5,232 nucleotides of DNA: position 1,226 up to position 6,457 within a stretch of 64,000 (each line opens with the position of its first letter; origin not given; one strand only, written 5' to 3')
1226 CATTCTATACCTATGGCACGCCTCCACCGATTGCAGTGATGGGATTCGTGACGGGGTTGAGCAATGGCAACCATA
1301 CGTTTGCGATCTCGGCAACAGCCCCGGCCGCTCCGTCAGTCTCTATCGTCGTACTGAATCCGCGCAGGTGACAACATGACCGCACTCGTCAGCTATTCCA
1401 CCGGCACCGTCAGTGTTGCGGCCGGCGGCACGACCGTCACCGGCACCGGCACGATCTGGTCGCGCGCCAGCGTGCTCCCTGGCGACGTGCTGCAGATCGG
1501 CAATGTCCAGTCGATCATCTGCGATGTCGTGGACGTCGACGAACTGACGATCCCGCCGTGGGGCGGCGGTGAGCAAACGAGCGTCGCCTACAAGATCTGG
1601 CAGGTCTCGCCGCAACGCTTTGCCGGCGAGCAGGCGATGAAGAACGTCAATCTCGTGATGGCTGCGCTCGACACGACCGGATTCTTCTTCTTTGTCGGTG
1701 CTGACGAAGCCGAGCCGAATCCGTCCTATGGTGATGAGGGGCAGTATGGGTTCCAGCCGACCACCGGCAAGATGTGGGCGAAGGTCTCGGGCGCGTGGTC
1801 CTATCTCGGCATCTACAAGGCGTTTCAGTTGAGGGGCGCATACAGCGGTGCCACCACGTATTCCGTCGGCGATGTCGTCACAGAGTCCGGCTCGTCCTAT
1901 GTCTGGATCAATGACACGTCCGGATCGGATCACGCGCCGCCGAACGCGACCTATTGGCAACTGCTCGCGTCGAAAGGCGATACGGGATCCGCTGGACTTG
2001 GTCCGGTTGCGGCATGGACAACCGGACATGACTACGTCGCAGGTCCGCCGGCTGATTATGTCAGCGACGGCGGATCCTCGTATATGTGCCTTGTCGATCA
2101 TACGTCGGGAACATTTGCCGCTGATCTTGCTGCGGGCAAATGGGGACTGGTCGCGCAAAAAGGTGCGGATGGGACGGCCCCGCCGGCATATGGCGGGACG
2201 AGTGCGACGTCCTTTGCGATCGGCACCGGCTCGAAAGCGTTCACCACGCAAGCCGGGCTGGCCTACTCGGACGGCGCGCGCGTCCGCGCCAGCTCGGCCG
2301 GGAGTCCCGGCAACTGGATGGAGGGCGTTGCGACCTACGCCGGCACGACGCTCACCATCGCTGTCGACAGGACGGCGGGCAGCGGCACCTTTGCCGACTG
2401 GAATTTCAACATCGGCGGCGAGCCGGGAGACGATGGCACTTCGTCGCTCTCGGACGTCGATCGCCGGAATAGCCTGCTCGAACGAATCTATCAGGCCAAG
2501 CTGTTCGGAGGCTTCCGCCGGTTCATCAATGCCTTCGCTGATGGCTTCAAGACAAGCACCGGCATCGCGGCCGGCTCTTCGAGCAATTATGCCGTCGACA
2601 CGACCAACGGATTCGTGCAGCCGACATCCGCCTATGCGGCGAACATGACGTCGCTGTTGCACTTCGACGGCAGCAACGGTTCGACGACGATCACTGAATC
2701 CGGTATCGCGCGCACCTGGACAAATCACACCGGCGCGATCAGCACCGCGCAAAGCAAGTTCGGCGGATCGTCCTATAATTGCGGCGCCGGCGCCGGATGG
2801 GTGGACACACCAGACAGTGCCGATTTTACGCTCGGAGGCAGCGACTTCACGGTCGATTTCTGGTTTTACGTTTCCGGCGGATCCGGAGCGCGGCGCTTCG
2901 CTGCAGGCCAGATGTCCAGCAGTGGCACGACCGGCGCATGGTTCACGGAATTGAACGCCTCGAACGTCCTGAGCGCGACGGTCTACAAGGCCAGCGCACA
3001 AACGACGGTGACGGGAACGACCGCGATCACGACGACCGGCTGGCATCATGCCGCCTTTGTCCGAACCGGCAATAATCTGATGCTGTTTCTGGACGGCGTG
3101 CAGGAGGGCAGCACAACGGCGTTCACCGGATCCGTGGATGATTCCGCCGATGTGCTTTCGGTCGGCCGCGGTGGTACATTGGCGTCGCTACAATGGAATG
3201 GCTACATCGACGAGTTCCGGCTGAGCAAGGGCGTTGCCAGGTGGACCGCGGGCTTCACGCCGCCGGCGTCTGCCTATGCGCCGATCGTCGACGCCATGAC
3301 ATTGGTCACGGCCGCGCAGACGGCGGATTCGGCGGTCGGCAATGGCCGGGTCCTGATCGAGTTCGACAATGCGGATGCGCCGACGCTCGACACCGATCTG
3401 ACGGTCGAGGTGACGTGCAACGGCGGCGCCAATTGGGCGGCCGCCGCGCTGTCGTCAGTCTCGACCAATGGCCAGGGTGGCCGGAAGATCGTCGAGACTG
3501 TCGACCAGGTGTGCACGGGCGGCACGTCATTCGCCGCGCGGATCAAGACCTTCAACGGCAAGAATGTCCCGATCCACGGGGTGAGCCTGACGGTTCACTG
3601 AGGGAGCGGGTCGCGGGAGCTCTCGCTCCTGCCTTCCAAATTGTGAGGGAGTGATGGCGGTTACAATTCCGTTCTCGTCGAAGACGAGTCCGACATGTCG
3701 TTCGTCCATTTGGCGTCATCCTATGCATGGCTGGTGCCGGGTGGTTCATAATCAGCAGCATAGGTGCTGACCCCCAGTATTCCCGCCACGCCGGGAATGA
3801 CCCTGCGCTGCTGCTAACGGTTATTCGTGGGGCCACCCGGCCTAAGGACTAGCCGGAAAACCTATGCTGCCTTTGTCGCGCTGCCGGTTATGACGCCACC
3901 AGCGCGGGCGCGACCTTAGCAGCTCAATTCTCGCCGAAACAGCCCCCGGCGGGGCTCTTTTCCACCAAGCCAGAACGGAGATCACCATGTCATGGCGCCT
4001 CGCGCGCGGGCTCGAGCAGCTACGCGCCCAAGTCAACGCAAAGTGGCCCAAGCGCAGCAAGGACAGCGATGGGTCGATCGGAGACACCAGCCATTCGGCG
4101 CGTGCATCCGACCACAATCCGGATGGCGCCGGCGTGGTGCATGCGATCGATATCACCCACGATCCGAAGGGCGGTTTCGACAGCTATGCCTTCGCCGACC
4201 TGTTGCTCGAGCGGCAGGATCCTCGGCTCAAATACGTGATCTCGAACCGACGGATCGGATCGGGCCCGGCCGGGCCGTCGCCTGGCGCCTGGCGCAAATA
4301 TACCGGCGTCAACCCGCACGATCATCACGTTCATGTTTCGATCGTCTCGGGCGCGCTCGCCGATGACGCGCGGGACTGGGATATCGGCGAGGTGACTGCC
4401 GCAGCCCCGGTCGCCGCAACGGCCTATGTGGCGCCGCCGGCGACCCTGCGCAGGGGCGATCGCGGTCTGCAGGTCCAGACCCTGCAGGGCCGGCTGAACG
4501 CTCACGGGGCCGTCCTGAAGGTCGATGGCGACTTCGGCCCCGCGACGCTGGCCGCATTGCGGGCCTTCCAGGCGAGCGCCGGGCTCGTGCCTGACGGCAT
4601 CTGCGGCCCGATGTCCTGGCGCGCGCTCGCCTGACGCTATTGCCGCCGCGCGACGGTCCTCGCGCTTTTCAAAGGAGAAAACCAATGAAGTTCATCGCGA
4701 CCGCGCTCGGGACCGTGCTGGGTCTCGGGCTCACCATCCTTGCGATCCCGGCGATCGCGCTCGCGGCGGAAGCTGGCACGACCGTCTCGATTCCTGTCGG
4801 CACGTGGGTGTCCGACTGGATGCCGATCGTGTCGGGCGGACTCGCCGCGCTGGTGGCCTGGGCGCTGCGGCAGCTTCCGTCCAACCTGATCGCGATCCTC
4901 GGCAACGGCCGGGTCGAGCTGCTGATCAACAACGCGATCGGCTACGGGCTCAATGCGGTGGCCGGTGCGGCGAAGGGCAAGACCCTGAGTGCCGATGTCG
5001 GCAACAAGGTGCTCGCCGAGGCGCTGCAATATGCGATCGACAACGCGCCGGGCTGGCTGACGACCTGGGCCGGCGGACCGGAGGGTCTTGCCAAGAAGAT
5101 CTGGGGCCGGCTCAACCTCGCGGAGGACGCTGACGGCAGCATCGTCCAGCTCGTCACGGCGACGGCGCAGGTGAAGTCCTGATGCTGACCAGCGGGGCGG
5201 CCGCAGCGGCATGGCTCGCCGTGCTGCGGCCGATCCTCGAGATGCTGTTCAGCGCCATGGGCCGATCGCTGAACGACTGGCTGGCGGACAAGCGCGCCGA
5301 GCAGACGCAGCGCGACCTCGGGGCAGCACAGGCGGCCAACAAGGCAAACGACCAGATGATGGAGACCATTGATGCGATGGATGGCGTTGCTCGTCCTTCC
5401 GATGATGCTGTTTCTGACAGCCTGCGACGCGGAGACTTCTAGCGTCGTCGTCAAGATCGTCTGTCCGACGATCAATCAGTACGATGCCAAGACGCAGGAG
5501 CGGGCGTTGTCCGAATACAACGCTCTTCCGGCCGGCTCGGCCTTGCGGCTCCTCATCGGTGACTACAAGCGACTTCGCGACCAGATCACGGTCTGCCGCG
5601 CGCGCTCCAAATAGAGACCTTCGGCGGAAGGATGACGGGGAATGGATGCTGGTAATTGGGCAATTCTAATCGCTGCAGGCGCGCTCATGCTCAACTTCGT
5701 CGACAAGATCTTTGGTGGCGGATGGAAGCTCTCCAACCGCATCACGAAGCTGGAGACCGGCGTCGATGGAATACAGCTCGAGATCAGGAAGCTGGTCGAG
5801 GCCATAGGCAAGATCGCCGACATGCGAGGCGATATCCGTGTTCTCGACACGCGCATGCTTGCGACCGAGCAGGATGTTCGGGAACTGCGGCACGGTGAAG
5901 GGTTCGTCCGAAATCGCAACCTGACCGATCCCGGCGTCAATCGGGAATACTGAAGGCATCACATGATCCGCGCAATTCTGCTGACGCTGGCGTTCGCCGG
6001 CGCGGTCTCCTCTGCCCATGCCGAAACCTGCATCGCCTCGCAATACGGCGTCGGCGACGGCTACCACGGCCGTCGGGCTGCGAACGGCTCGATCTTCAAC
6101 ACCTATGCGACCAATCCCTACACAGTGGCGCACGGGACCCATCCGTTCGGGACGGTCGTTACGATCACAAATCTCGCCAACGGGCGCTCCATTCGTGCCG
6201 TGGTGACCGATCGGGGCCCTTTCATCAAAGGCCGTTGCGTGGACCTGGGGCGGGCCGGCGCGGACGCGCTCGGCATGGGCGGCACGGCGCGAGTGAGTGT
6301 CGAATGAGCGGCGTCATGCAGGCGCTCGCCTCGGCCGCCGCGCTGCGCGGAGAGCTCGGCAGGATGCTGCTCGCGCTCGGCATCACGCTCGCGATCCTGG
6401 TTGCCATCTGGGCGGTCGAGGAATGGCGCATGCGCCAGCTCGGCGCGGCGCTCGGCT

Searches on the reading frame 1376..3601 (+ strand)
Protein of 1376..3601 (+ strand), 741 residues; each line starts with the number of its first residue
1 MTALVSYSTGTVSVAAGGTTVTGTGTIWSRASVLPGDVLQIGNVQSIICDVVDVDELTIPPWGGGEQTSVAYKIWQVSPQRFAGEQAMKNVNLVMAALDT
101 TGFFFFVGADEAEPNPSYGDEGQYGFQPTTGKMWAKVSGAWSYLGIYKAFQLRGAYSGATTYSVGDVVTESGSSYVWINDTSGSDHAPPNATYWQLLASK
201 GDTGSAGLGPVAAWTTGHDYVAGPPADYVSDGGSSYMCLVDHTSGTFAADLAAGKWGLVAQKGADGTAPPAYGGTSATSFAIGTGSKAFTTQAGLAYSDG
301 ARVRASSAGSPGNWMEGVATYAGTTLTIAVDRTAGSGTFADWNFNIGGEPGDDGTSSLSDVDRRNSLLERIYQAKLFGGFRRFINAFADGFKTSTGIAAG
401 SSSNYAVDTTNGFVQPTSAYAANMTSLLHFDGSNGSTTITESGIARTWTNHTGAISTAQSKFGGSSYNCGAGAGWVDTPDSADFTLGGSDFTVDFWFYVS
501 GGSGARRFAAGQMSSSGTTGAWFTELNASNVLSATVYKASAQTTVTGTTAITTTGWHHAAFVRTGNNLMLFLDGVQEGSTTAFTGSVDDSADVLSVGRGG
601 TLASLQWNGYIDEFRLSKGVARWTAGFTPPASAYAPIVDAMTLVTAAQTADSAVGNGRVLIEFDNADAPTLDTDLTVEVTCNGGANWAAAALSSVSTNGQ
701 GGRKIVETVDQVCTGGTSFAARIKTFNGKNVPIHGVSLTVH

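Call 34: search_protein_families(library=phrogs, proteins=[window:1376-3601:+], max_evalue=0.001)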
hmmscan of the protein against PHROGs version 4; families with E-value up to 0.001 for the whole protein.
window:1376-3601:+ (741 aa): 10 families
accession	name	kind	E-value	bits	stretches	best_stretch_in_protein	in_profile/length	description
phrog_3545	-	unknown function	4.5e-38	132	1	417-637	745-979/1115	-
phrog_24074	-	unknown function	1.1e-30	107.6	1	139-633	111-622/892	-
phrog_13163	-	tail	3.8e-26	92.3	1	452-641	540-724/976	baseplate wedge subunit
phrog_701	-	head and packaging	6e-19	66.3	1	436-645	4032-4233/6136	virion structural protein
phrog_1469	-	tail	5e-18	64.5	1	452-633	529-704/2607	baseplate wedge subunit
phrog_38322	-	unknown function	2.5e-17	64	1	423-633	296-502/506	-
phrog_32294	-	tail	8e-14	50.3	1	455-653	435-626/2435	baseplate wedge subunit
phrog_8510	-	head and packaging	2.2e-12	46.6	1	457-670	529-725/1348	virion structural protein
phrog_24607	-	tail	4.8e-07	29.6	1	4-85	2-84/674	tail protein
phrog_24534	-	tail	0.00012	22.1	1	430-595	8-161/341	tail fiber protein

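Call 37: search_protein_families(library=pfam, proteins=[window:1376-3601:+], max_evalue=0.01)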
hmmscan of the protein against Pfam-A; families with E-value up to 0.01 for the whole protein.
window:1376-3601:+ (741 aa): 2 families
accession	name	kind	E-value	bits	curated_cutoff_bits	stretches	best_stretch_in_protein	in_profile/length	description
PF13385.13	Laminin_G_3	-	1e-18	68.4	27.6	1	472-618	3-142/151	Concanavalin A-like lectin/glucanases superfamily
PF02839.19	CBM_5_12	-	1.8e-07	31.5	26.2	1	213-244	1-29/44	Carbohydrate-binding module family 5/12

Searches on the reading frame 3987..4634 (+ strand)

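Call 34: search_protein_families(library=phrogs, proteins=[window:3987-4634:+], max_evalue=0.001)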
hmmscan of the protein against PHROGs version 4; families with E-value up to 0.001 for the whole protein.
window:3987-4634:+ (215 aa): 9 families
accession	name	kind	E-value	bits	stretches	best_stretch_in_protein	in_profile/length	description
phrog_2649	-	lysis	4.2e-18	67.1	1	145-214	166-235/261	endolysin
phrog_32486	-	unknown function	1.7e-16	61.4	1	15-131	20-128/170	-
phrog_1224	-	head and packaging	3.5e-16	60.5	1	152-215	2-65/438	endolysin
phrog_1493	-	lysis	4.3e-16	60.1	1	12-214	142-305/394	endolysin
phrog_16428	-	lysis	3.2e-09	37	1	158-214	461-518/520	endolysin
phrog_6707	-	lysis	3.8e-08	33.5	1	134-214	159-242/311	endolysin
phrog_1512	-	lysis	2.7e-07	31.9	1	134-214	153-242/314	endolysin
phrog_17214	-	lysis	4e-07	31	1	151-215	242-313/322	endolysin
phrog_880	-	lysis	7e-05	23.4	1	159-214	372-431/435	endolysin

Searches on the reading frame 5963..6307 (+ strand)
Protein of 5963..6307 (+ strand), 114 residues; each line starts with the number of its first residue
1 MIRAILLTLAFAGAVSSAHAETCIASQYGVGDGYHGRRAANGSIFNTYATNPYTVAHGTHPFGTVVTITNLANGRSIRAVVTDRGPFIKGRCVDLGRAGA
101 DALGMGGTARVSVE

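Call 34: search_protein_families(library=phrogs, proteins=[window:5963-6307:+], max_evalue=0.001)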
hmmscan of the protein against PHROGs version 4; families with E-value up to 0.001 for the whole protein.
window:5963-6307:+ (114 aa): 2 families
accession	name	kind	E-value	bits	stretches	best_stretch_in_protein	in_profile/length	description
phrog_7930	-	other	8.8e-21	74.6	1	14-108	281-372/896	lipoprotein precursor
phrog_28106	-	unknown function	1.2e-15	58.7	1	24-113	104-190/290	-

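Call 85: search_protein_families(library=pfam, proteins=[window:5963-6307:+], max_evalue=0.01)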
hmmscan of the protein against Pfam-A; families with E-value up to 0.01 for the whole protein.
window:5963-6307:+ (114 aa): 1 family
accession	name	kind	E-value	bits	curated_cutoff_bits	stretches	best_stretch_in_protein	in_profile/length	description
PF03330.24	DPBB_1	-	1.5e-10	41.6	28.8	1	33-111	12-81/83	Lytic transglycolase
